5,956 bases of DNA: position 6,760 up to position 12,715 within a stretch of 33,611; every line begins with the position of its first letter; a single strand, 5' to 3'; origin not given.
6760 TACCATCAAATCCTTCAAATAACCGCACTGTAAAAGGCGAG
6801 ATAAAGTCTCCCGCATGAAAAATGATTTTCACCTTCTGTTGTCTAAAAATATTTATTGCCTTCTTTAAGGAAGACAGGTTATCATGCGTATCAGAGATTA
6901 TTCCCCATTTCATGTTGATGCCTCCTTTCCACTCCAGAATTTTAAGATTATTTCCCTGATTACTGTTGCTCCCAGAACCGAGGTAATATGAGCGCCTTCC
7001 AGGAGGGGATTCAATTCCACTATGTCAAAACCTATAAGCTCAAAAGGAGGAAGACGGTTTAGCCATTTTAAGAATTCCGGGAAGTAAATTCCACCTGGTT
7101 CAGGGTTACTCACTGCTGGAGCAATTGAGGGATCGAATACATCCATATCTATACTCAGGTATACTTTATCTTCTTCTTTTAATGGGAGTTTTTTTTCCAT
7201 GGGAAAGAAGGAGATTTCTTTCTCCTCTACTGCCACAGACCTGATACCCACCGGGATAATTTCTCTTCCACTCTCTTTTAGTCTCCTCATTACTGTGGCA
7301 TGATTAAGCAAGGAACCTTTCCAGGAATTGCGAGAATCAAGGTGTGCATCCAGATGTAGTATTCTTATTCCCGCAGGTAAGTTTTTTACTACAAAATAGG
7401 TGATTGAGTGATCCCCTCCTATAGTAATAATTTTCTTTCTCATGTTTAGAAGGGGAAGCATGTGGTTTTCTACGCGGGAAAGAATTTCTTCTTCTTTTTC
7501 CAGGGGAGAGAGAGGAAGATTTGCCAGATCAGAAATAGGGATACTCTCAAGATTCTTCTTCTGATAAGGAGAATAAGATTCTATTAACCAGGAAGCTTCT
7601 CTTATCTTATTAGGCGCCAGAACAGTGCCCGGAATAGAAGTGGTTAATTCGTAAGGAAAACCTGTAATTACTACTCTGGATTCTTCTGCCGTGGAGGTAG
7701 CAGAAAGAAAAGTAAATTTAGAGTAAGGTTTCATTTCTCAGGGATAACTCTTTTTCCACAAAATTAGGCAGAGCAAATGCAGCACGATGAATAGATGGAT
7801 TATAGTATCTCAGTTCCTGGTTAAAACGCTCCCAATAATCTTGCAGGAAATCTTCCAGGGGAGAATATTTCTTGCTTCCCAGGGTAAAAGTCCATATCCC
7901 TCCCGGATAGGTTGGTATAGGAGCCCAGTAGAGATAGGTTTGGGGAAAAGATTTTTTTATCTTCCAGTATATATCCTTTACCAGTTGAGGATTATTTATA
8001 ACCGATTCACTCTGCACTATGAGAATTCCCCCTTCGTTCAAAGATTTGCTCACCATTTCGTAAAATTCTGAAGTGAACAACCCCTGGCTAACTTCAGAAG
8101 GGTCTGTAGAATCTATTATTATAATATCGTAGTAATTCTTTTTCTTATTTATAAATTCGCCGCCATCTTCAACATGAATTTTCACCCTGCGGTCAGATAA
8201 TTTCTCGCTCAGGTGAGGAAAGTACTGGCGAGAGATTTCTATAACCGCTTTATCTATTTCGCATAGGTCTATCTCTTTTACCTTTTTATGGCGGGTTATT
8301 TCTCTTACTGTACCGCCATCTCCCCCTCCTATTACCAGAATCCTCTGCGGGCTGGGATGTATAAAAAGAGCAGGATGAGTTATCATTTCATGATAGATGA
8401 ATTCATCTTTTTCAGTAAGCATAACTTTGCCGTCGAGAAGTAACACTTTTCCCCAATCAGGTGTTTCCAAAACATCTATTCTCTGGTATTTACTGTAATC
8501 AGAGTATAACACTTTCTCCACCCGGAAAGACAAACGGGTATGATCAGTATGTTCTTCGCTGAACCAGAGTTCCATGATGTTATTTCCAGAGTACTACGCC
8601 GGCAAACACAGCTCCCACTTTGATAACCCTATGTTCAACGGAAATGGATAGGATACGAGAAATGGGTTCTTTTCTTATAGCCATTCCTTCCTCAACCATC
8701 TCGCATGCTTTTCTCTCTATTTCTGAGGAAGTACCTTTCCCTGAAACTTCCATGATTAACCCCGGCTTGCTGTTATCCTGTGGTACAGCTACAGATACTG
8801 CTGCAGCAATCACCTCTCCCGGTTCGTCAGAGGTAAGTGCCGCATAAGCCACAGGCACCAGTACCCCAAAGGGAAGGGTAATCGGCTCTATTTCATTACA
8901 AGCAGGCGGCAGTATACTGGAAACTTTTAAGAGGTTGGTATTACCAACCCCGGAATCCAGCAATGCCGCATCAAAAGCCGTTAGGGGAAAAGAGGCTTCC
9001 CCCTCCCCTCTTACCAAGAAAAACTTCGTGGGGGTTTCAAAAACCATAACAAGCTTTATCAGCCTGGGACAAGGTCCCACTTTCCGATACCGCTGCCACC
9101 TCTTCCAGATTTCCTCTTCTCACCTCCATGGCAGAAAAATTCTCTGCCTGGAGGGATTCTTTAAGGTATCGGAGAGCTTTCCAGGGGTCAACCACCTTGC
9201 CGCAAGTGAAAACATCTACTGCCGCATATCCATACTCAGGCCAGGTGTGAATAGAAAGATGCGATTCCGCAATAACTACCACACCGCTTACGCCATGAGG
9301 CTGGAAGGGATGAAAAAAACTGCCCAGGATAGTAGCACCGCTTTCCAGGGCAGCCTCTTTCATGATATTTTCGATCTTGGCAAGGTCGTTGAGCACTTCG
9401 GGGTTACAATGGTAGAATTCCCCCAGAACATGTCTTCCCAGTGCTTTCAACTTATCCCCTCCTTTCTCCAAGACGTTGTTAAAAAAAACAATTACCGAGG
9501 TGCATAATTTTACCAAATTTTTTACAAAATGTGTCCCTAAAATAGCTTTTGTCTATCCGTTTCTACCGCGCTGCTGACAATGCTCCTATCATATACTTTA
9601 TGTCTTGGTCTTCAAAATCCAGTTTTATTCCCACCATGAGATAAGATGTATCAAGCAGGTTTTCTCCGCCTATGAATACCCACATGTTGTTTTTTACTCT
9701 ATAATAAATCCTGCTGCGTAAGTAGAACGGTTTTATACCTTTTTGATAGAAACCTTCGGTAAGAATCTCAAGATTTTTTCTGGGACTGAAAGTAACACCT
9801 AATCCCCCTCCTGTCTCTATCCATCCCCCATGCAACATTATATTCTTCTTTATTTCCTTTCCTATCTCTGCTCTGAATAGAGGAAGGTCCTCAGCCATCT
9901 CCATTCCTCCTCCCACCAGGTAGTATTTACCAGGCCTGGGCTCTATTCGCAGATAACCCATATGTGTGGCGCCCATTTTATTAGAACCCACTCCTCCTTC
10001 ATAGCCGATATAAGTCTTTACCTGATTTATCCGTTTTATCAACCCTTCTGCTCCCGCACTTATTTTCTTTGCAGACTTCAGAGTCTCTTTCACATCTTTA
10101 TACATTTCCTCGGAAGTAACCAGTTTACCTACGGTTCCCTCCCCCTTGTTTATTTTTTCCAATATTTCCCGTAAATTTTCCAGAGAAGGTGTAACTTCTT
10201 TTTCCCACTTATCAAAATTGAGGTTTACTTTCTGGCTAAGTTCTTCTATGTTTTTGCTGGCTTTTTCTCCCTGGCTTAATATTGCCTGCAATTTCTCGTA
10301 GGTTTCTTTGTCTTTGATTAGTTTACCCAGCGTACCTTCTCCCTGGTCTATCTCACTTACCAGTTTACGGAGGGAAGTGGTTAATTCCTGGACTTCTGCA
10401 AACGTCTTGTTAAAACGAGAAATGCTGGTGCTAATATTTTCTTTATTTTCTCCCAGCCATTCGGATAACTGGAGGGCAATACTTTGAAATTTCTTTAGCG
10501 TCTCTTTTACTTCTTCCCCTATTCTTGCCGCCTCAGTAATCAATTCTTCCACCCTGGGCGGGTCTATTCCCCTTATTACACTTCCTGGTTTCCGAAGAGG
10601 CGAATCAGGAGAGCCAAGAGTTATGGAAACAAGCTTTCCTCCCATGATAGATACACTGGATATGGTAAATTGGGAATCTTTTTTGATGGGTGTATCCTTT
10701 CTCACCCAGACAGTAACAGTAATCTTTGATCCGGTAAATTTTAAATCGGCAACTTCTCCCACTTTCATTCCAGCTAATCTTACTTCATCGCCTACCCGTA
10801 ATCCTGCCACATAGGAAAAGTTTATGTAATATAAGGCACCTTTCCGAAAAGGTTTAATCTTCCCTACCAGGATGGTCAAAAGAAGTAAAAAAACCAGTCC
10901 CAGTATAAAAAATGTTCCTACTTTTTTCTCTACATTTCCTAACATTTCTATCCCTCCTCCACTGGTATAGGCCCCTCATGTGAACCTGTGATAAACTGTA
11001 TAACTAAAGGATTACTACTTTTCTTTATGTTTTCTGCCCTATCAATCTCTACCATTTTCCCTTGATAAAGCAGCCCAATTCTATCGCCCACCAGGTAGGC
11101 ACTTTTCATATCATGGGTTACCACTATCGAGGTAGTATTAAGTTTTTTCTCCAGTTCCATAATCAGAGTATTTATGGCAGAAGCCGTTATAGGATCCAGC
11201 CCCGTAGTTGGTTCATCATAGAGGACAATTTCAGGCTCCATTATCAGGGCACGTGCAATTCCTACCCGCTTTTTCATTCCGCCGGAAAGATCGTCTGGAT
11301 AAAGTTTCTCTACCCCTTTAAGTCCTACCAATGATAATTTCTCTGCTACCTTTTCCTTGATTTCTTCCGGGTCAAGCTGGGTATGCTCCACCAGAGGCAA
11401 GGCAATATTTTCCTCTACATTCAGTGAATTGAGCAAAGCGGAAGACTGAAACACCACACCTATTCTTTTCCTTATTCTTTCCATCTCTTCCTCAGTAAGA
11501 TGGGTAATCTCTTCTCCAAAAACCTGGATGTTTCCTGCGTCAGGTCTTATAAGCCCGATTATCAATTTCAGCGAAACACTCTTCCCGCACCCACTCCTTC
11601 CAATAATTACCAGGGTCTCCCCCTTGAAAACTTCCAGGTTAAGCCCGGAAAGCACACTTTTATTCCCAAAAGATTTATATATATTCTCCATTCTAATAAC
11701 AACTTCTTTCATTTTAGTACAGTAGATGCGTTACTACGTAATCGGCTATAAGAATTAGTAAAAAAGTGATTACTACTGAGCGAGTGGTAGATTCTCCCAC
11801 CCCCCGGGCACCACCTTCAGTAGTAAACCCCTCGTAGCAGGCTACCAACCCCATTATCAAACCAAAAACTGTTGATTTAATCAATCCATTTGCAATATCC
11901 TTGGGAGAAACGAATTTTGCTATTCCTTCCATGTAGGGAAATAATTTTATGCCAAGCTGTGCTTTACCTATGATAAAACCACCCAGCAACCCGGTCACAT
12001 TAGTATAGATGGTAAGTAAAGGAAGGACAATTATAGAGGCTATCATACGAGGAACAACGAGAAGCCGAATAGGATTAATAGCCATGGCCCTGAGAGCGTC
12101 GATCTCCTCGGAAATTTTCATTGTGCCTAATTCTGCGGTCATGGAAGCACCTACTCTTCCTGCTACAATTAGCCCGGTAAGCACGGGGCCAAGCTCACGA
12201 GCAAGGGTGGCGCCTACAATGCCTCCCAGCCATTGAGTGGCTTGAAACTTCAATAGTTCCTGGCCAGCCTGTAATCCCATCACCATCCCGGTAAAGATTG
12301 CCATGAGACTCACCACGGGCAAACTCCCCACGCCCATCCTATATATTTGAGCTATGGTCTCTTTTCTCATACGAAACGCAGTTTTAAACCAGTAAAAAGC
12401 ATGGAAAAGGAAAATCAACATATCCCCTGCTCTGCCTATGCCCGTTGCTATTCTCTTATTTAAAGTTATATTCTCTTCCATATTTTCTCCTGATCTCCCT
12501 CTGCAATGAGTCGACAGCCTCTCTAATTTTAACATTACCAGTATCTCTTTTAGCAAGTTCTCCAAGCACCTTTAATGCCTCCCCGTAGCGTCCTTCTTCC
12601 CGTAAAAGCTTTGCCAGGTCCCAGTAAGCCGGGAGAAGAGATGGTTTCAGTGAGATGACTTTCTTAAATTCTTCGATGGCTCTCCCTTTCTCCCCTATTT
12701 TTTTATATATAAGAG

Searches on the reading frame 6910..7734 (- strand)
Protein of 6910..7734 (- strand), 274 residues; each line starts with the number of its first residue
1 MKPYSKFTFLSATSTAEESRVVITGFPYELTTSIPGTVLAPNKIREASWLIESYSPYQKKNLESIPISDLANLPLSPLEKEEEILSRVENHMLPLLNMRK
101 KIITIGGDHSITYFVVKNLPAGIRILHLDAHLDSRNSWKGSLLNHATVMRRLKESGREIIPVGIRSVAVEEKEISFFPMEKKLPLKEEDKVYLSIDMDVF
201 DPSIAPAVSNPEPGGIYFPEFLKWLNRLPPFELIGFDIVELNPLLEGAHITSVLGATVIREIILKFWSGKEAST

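Call 62: search_protein_families(library=pfam, proteins=[window:6910-7734:-], max_evalue=0.0001)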
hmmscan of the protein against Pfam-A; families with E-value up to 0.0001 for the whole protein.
window:6910-7734:- (274 aa): 1 family
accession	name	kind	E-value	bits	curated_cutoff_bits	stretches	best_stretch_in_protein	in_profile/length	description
PF00491.26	Arginase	-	5.1e-58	197.2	22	1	20-263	2-278/280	Arginase family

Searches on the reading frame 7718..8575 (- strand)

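Call 62: search_protein_families(library=pfam, proteins=[window:7718-8575:-], max_evalue=0.0001)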
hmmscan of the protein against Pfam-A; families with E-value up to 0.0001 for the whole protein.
window:7718-8575:- (285 aa): 2 families
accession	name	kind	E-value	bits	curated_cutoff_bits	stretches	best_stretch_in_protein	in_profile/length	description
PF01564.23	Spermine_synth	-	1.1e-65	221.1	22.9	1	58-236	1-179/186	Spermine/spermidine synthase domain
PF17284.7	Spermine_synt_N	-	2.1e-18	66.4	22.1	1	3-55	1-53/53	Spermidine synthase tetramerisation domain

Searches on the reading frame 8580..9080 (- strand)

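Call 62: search_protein_families(library=pfam, proteins=[window:8580-9080:-], max_evalue=0.0001)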
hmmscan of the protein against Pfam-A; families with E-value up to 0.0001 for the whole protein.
window:8580-9080:- (166 aa): 1 family
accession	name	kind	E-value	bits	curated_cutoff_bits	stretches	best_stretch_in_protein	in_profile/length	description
PF01862.21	PvlArgDC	-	5.6e-43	147.1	22.7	1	16-165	1-161/161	Pyruvoyl-dependent arginine decarboxylase (PvlArgDC)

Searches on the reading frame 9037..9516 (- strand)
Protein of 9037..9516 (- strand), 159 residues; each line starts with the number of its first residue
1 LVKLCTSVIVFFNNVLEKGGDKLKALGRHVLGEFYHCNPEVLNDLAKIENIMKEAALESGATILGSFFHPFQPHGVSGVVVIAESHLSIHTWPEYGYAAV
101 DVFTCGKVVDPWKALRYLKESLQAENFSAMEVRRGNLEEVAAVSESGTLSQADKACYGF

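Call 63: search_protein_families(library=pfam, proteins=[window:9037-9516:-], max_evalue=0.0001)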
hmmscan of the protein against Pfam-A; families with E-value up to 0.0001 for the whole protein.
window:9037-9516:- (159 aa): 1 family
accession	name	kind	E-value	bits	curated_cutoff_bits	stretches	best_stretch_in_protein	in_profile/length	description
PF02675.21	AdoMet_dc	-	5.2e-45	152.6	25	1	29-135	1-107/107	S-adenosylmethionine decarboxylase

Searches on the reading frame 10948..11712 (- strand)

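Call 63: search_protein_families(library=pfam, proteins=[window:10948-11712:-], max_evalue=0.0001)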
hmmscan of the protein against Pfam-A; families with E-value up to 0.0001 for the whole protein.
window:10948-11712:- (254 aa): 2 families
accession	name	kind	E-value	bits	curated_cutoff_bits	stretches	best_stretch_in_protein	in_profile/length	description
PF00005.33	ABC_tran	-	2.6e-35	122.4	25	1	21-170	1-137/137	ABC transporter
PF13304.12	AAA_21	-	1.5e-05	25.7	27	0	116-201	220-299/304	AAA domain, putative AbiEii toxin, Type IV TA system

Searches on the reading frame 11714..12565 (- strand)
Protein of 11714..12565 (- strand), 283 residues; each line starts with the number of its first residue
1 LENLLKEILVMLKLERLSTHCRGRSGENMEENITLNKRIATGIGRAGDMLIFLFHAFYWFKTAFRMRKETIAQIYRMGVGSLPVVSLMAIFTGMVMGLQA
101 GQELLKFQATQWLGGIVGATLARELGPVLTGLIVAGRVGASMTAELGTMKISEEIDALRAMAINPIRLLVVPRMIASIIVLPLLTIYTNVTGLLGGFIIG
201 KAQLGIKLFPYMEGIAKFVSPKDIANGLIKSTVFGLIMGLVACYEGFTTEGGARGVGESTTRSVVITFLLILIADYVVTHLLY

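Call 63: search_protein_families(library=pfam, proteins=[window:11714-12565:-], max_evalue=0.0001)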
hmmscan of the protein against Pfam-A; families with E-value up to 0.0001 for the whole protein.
window:11714-12565:- (283 aa): 1 family
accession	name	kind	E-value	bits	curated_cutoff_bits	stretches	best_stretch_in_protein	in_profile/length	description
PF02405.21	MlaE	-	9.5e-81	270.9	22.5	1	71-280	2-211/212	Permease MlaE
